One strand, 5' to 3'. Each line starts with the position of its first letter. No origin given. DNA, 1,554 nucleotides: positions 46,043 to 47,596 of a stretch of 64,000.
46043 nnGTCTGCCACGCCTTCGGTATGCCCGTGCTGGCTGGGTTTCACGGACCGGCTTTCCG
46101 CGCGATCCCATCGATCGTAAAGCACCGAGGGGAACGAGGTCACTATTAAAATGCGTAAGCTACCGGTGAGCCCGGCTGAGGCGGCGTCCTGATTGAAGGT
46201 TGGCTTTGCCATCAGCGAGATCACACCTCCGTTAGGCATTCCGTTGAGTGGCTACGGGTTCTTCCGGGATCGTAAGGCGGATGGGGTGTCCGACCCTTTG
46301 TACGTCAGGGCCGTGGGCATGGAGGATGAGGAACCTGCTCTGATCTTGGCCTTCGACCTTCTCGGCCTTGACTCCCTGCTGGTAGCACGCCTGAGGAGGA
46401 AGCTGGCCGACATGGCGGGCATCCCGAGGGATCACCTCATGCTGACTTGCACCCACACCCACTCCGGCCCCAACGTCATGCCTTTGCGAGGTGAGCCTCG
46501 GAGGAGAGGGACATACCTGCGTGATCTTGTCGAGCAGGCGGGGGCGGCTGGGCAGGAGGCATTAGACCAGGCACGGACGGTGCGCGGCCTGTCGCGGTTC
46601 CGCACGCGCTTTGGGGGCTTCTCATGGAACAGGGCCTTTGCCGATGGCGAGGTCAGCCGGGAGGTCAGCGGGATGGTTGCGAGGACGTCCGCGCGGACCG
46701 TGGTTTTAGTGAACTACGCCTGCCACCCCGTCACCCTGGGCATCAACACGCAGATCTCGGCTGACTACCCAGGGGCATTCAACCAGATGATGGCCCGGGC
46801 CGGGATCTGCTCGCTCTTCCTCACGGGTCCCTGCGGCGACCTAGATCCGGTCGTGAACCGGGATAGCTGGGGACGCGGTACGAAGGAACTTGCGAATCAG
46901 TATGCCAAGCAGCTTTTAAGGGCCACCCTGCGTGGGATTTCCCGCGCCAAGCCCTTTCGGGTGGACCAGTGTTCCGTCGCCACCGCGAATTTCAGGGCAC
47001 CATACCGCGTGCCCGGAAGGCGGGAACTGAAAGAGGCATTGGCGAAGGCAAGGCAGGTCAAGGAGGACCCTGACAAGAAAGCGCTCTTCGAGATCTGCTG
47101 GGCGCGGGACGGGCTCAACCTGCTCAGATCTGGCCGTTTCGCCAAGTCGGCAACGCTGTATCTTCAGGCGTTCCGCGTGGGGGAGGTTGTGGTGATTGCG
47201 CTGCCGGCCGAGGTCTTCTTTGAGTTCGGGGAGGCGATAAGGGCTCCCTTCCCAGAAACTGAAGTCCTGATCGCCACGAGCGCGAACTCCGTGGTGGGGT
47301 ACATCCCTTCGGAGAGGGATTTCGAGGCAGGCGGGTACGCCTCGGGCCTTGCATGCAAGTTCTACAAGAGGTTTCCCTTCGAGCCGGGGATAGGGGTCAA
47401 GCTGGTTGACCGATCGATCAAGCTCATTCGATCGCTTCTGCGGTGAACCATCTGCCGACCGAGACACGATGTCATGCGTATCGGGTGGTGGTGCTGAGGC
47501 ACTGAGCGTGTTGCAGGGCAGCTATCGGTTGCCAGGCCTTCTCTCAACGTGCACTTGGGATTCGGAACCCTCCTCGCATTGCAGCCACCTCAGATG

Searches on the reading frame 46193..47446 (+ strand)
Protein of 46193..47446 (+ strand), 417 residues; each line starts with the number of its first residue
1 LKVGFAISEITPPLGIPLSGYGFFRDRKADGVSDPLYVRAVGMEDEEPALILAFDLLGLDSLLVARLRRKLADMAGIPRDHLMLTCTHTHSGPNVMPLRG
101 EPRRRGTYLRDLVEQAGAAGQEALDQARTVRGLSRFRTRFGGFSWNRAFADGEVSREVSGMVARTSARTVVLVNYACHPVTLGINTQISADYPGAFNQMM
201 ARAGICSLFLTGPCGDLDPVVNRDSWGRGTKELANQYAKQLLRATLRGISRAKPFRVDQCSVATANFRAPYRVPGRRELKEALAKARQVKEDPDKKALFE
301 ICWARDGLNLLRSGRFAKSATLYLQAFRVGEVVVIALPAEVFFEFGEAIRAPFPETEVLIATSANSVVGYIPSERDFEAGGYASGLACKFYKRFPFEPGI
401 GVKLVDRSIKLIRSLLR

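Call 38: search_protein_families(library=pfam, proteins=[window:46193-47446:+], max_evalue=1)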
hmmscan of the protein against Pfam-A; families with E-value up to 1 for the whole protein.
window:46193-47446:+ (417 aa): 2 families
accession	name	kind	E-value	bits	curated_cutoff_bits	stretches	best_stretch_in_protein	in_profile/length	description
PF04734.18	Ceramidase_alk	-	3.9e-07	29.5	32.1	1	2-94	2-99/509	Neutral/alkaline non-lysosomal ceramidase, N-terminal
PF00550.31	PP-binding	-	0.11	13.2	20.8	1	53-74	23-44/67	Phosphopantetheine attachment site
